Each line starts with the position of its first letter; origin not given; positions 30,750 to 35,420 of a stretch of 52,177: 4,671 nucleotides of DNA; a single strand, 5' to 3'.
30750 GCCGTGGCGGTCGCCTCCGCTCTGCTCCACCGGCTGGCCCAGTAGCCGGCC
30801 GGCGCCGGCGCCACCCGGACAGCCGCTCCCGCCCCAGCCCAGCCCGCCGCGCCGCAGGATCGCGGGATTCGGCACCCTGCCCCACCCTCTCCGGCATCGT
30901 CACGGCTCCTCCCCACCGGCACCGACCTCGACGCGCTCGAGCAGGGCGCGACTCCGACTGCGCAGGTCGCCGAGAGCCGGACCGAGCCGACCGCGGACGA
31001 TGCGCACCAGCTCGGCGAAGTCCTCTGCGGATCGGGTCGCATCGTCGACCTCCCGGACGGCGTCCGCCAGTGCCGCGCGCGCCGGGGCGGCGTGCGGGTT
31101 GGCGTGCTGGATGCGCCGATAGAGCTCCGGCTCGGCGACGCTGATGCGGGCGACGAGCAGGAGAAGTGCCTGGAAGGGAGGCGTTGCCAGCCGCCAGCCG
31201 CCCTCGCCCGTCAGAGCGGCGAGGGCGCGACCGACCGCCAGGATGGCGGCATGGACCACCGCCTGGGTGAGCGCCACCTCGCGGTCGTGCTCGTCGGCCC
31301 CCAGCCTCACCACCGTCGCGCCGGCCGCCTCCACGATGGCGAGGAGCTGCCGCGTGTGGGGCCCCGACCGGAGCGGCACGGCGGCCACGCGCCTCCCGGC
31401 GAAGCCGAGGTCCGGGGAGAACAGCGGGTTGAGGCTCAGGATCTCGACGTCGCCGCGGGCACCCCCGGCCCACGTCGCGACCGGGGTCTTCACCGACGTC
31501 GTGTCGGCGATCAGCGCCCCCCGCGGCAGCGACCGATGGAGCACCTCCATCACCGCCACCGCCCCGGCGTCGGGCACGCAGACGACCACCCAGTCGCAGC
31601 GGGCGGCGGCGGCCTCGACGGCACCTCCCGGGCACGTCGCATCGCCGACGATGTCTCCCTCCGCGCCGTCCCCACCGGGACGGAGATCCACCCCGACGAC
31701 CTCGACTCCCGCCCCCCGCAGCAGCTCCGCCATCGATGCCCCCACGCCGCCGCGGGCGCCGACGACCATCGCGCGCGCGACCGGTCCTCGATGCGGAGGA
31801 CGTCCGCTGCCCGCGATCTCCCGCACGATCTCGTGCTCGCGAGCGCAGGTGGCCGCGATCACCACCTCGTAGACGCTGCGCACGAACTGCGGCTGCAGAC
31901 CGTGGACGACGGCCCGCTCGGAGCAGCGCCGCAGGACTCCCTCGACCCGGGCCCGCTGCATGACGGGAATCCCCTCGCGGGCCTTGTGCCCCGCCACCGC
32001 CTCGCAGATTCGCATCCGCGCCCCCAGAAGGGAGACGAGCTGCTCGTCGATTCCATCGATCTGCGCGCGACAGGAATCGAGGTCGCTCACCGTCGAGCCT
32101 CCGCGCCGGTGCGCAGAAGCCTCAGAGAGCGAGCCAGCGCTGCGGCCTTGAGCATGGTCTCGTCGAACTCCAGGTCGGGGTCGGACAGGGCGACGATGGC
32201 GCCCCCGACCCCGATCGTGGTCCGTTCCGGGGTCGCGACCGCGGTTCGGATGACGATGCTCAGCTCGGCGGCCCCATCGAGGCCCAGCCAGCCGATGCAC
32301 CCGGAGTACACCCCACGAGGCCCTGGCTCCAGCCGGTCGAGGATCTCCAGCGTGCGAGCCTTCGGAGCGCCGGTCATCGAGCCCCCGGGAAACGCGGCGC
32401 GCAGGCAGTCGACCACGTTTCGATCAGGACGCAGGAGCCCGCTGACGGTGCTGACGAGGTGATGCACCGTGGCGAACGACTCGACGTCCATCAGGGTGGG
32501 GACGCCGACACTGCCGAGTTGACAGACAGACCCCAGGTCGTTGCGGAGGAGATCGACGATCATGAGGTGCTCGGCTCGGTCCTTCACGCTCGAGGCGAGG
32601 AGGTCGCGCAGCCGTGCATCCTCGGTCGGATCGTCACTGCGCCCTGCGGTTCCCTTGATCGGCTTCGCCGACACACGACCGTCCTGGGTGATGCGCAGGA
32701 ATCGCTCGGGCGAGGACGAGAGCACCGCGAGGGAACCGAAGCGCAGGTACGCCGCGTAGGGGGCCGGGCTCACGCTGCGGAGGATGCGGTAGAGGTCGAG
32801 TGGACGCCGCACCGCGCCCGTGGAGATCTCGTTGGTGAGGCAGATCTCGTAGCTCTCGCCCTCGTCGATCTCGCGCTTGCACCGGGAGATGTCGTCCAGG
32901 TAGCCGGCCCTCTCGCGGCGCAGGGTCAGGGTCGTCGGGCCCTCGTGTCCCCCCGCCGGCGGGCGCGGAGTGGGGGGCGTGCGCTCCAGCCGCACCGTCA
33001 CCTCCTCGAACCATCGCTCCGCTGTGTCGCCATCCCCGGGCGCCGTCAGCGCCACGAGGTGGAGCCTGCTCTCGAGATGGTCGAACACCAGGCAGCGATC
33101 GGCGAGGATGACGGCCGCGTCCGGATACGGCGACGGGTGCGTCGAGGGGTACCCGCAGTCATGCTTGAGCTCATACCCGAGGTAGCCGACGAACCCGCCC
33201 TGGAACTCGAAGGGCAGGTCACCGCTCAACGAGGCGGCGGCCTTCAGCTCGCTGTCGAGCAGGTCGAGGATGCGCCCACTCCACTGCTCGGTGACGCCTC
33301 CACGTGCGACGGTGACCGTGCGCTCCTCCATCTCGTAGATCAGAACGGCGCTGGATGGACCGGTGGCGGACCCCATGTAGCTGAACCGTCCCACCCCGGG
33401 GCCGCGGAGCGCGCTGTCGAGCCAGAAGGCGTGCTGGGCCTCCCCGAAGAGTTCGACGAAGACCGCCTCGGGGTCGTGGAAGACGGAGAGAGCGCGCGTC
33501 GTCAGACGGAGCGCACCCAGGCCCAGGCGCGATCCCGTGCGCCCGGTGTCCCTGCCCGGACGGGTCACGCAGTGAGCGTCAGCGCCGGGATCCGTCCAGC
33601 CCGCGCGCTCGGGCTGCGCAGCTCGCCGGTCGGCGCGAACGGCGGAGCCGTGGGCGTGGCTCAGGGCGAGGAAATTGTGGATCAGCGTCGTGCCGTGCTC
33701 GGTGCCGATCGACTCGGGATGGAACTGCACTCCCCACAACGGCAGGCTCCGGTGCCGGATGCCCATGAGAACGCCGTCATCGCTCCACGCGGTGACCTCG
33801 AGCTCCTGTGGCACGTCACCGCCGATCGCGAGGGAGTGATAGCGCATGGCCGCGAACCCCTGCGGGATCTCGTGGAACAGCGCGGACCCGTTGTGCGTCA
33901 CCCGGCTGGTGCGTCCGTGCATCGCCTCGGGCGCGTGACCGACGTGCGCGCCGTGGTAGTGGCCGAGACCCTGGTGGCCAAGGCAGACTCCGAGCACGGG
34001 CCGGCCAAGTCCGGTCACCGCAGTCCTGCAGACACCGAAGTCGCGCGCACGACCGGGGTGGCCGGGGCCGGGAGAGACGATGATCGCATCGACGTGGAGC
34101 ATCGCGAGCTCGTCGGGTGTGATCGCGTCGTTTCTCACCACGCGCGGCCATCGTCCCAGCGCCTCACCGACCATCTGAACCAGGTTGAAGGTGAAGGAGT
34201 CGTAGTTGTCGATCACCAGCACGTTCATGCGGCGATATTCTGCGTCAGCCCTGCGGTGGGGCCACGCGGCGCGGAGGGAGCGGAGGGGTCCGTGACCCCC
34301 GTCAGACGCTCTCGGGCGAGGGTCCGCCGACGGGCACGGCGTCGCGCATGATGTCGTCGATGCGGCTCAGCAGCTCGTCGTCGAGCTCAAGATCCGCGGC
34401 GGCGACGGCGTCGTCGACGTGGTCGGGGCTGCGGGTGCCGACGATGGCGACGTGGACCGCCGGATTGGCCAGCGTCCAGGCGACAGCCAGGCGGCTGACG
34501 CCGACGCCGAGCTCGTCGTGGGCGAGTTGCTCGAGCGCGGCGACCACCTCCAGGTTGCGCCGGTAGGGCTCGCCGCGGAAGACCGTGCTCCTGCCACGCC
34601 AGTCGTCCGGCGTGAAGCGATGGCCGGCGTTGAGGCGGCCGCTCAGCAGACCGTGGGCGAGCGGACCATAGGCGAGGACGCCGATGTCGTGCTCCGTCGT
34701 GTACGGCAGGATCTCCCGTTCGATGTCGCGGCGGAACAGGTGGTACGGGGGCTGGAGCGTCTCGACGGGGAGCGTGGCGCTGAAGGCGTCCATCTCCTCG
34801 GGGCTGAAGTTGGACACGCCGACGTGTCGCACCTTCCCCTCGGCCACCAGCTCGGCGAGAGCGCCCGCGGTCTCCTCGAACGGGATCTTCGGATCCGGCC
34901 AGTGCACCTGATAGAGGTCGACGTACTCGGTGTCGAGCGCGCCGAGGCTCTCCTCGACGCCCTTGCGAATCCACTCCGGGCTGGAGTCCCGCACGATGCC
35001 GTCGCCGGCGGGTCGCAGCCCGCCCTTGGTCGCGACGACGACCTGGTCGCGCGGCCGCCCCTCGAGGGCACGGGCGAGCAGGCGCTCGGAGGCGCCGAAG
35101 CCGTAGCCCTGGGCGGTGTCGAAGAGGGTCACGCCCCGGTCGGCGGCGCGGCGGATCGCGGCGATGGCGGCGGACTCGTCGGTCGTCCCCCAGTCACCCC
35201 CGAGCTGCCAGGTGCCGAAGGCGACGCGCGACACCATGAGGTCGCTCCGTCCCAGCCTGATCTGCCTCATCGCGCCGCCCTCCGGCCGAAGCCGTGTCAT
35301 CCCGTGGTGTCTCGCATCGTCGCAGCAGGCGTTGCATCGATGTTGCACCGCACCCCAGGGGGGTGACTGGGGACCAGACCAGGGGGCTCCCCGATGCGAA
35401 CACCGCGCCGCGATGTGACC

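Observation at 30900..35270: PapABC-like cassette: fused PabAB translationally coupled to a chorismate-mutase/prephenate-dehydrogenase fusion, with no PabC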

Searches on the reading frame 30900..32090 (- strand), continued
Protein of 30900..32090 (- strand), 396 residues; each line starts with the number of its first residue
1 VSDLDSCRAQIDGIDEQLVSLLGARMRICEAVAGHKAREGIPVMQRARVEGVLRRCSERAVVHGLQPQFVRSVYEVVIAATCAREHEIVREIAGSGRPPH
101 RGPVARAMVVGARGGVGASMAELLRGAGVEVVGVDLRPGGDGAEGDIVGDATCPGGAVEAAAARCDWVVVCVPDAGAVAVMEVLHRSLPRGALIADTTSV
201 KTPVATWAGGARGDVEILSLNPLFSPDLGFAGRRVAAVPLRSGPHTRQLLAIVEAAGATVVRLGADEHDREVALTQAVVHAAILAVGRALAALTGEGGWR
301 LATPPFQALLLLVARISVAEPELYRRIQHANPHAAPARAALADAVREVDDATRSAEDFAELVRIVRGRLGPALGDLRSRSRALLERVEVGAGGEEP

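Call 81: search_protein_families(library=pfam, proteins=[L043:2534-3700:+, L043:3770-6208:-, L043:6223-7596:+, L043:10780-12141:+, L043:12071-13879:+, L043:13678-15621:+, L043:15225-16913:+, L043:17084-18118:+, L043:18096-20075:+, L043:205-2424:-], max_evalue=0.00001)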
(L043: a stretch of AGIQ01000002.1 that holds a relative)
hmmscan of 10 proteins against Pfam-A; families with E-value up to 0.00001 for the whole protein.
L043:2534-3700:+ (388 aa): 1 family
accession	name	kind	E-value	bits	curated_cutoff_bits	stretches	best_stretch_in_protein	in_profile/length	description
PF11017.14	DUF2855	-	5.5e-113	378.6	30.9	1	63-377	1-334/335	Protein of unknown function (DUF2855)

L043:3770-6208:- (812 aa): 0 families

L043:6223-7596:+ (457 aa): 1 family
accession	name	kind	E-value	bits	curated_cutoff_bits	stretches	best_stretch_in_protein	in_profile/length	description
PF00501.34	AMP-binding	-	6.3e-06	25.7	29.9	0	192-305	247-374/384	AMP-binding enzyme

L043:10780-12141:+ (453 aa): 1 family
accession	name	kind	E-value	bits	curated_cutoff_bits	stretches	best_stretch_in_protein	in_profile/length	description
PF00155.27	Aminotran_1_2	-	7.9e-16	58.6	19.7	1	103-451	10-361/361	Aminotransferase class I and II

L043:12071-13879:+ (602 aa): 1 family
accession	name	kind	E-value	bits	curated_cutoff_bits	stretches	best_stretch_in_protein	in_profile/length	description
PF00501.34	AMP-binding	-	2.1e-30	106.2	29.9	1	91-436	16-384/384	AMP-binding enzyme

L043:13678-15621:+ (647 aa): 1 family
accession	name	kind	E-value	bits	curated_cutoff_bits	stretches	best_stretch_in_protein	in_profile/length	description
PF07690.21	MFS_1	-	5.7e-28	98.3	33.4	2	86-414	2-334/347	Major Facilitator Superfamily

L043:15225-16913:+ (562 aa): 2 families
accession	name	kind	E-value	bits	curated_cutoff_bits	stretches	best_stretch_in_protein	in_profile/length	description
PF13535.11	ATP-grasp_4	-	3.4e-18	66.2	27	1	289-426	2-154/160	ATP-grasp domain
PF07478.18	Dala_Dala_lig_C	-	2.4e-09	37.5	24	1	287-422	34-174/204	D-ala D-ala ligase C-terminus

L043:17084-18118:+ (344 aa): 2 families
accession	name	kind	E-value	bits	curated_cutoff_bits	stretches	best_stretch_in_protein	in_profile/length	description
PF00793.26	DAHP_synth_1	-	1.7e-73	247.3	25.5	1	88-320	10-258/270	DAHP synthetase I family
PF03102.20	NeuB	-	4.6e-08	33.3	22.1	1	142-336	53-239/241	NeuB family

L043:18096-20075:+ (659 aa): 1 family
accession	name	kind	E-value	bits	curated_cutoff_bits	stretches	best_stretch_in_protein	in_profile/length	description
PF13454.12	NAD_binding_9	-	5.3e-38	130.9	21.8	1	13-194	1-155/155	FAD-NAD(P)-binding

L043:205-2424:- (739 aa): 0 families

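Call 83: predict_structure(alignment_id=A1)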
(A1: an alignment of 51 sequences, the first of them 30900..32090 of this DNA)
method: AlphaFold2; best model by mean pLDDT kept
length: 396 residues; sequences in the alignment: 51
mean_pLDDT: 92.3   pTM: 0.77
mean pLDDT of the five models: 92.3, 92.0, 91.9, 91.1, 91.0
residues with pLDDT >= 90: 330; 70-90: 44; 50-70: 14; < 50: 8
segments of 3 or more residues with pLDDT < 50: 96-101
pLDDT, mean of each block of 10 residues (from residue 1): 88 96 95 91 85 96 94 91 86 60 85 96 95 92 81 93 98 95 98 98 98 98 94 97 97 95 98 98 97 82 94 94 94 98 98 98 97 94 89 52
secondary structure, 60 per line:
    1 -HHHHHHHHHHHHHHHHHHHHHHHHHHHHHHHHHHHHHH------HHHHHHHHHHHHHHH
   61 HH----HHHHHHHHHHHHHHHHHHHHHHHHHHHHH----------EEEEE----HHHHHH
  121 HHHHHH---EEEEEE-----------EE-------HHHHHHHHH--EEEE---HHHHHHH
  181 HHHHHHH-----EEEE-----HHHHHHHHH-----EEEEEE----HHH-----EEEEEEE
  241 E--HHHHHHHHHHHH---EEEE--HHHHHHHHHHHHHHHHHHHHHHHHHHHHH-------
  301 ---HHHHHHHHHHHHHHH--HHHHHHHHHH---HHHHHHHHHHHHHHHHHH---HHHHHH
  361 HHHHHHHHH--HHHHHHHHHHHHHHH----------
elements in order: H2-39 H46-62 H67-95 E106-110 H115-126 E130-135 H156-164 E167-170 H174-187 E193-196 H202-210 E216-221 E234-241 H244-255 E259-262 H265-293 H304-318 H321-330 H334-351 H355-369 H372-386

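Call 85: fold_search(model_id=the predicted structure, library=pdb)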
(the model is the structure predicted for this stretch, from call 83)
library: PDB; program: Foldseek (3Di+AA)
matches with E <= 10: 1801; with E <= 0.001: 385
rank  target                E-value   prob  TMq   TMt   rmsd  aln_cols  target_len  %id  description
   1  2pv7_A                3.1e-15  1.00  0.58  0.81   3.0       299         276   22  Crystal structure of chorismate mutase / prephenate dehydrogenase (tyrA) (1574749) from Haemophilus influenzae RD at 2 (released 2007-05-22)
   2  2pv7_B                3.3e-15  1.00  0.58  0.80   3.5       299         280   22  Crystal structure of chorismate mutase / prephenate dehydrogenase (tyrA) (1574749) from Haemophilus influenzae RD at 2 (released 2007-05-22)
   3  4wji                  4.5e-13  1.00  0.49  0.64   6.6       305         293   23  Crystal structure of cyclohexadienyl dehydrogenase from Sinorhizobium meliloti in complex with NADP and tyrosine (released 2014-10-22)
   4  5whx_B                5.6e-13  1.00  0.53  0.80   3.1       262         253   20  PREPHENATE DEHYDROGENASE FROM SOYBEAN (released 2017-08-02)
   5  5t95_B                6.3e-13  1.00  0.55  0.84   2.8       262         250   19  Prephenate Dehydrogenase M219T, N222D mutant from Soybean (released 2017-06-28)
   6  5t9f_B                6.3e-13  1.00  0.53  0.80   3.1       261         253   21  Prephenate Dehydrogenase N222D mutant from Soybean (released 2017-06-28)
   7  5whx_A                1.2e-12  1.00  0.53  0.81   3.3       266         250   20  PREPHENATE DEHYDROGENASE FROM SOYBEAN (released 2017-08-02)
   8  5t95_A                1.9e-12  1.00  0.53  0.81   3.4       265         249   20  Prephenate Dehydrogenase M219T, N222D mutant from Soybean (released 2017-06-28)
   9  5t9f_A                4.1e-12  1.00  0.53  0.81   3.3       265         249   20  Prephenate Dehydrogenase N222D mutant from Soybean (released 2017-06-28)
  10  5t9e_A                9.2e-12  1.00  0.53  0.81   3.0       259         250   21  Seleno-methionine Prephenate Dehydrogenase from Soybean (released 2017-06-28)
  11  3b1f                  1.2e-11  1.00  0.51  0.69   6.5       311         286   18  Crystal structure of prephenate dehydrogenase from Streptococcus mutans (released 2011-10-26)
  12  3ggg_A                1.3e-11  1.00  0.53  0.72   3.7       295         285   17  The crystal structure of A. aeolicus prephenate dehydrogenase in complex with tyrosine and NAD+ (released 2009-03-10)
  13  3ggp_A                6.0e-11  1.00  0.54  0.73   3.3       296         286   18  Crystal structure of prephenate dehydrogenase from A. aeolicus in complex with hydroxyphenyl propionate and NAD+ (released 2009-03-10)
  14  3ggo_D                6.8e-11  1.00  0.52  0.71   3.9       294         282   18  Crystal structure of prephenate dehydrogenase from A. aeolicus with HPP and NADH (released 2009-03-10)
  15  3ggg_C                8.5e-11  1.00  0.53  0.72   4.3       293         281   18  The crystal structure of A. aeolicus prephenate dehydrogenase in complex with tyrosine and NAD+ (released 2009-03-10)
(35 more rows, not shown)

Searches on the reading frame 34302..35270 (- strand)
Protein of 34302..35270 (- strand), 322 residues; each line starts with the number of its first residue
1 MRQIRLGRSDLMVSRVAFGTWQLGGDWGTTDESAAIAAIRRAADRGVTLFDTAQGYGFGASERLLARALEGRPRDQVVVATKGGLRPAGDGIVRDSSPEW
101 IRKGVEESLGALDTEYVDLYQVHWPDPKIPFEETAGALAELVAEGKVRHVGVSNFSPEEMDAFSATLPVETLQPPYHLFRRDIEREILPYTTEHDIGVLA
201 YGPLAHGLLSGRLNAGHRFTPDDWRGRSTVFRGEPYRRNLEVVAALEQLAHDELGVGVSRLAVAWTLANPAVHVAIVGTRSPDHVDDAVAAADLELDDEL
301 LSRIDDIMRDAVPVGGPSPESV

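Call 7: search_protein_families(library=pfam, proteins=[window:34302-35270:-])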
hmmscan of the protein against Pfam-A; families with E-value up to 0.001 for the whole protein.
window:34302-35270:- (322 aa): 1 family
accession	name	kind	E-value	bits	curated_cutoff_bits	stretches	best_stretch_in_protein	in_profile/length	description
PF00248.27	Aldo_ket_red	-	2.1e-80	270.4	24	1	16-307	2-289/291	Aldo/keto reductase family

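Call 8: search_protein_families(library=ncbifam, proteins=[window:34302-35270:-])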
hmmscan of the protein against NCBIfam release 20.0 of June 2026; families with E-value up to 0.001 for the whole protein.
window:34302-35270:- (322 aa): 7 families
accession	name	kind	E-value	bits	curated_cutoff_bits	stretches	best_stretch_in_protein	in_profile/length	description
NF049922.1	MethglyxlRedYdjG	equivalog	3.3e-53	180.8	550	1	1-306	1-319/326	NADH-dependent methylglyoxal reductase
TIGR01293.1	Kv_beta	subfamily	1.4e-29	103.2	365.4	1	2-295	2-304/319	voltage-dependent potassium channel subunit beta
NF007388.0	PRK09912.1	subfamily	1.4e-29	103.1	448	1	6-310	18-334/346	L-glyceraldehyde 3-phosphate reductase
NF007695.0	PRK10376.1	subfamily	7.9e-28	97.4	280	2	10-204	14-215/290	oxidoreductase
NF007912.0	PRK10625.1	equivalog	9.5e-24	84.4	415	1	1-309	1-339/346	NADP(H)-dependent aldo-keto reductase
NF008377.0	PRK11172.1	equivalog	5e-15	55.4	327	1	32-207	15-184/267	2,5-didehydrogluconate reductase DkgB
NF008598.0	PRK11565.1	equivalog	1.1e-12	47.7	425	1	22-207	17-192/275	2,5-didehydrogluconate reductase DkgA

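Call 68: search_solved_structures(query=window:34302-35270:-, max_evalue=1e-30)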
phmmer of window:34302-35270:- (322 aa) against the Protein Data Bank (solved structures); distinct sequences matched with E-value up to 1e-30: 27.
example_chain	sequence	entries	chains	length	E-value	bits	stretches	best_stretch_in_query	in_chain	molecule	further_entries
1pz1_A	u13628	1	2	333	6.2e-75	255.8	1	9-312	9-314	General stress protein 69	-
3n2t_A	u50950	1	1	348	6.9e-69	235.9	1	4-313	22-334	Putative oxidoreductase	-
1pyf_A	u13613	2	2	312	1e-61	212.4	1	1-307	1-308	IolS protein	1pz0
3uyi_A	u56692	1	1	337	2.9e-49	171.4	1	2-314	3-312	Perakine reductase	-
3v0s_A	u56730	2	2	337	1e-48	169.6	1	2-314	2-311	Perakine reductase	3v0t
3v0u_A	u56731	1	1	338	1.1e-48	169.6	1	2-314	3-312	Perakine reductase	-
9wk1_D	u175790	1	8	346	1.3e-44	156.1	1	6-309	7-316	DON 3-epimerase chain D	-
6ovq_A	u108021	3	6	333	5.9e-42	147.4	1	5-312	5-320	Putative Side chain reductase | MtmW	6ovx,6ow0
8hnq_A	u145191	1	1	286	1.2e-39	139.9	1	4-212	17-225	NADPH-dependent aldo/keto reductase AKR13B2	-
8xr2_A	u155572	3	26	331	1.3e-39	139.7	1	3-321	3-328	Aldo/keto reductase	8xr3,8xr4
8jwk_A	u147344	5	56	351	1.6e-39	139.4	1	3-321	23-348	Aldo/keto reductase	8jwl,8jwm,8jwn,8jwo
4xk2_A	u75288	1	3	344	1.9e-38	135.9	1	5-307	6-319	Aldo/keto reductase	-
7utf_A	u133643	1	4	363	6.8e-36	127.5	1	5-308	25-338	Putative oxidoreductase, aryl-alcohol dehydrogenase like protein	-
9nz6_A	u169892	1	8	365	9.6e-36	127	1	5-294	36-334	Oxidoreductase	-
5t79_A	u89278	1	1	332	4.2e-35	124.9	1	4-291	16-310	Aldo-keto Reductase, OXIDOREDUCTASE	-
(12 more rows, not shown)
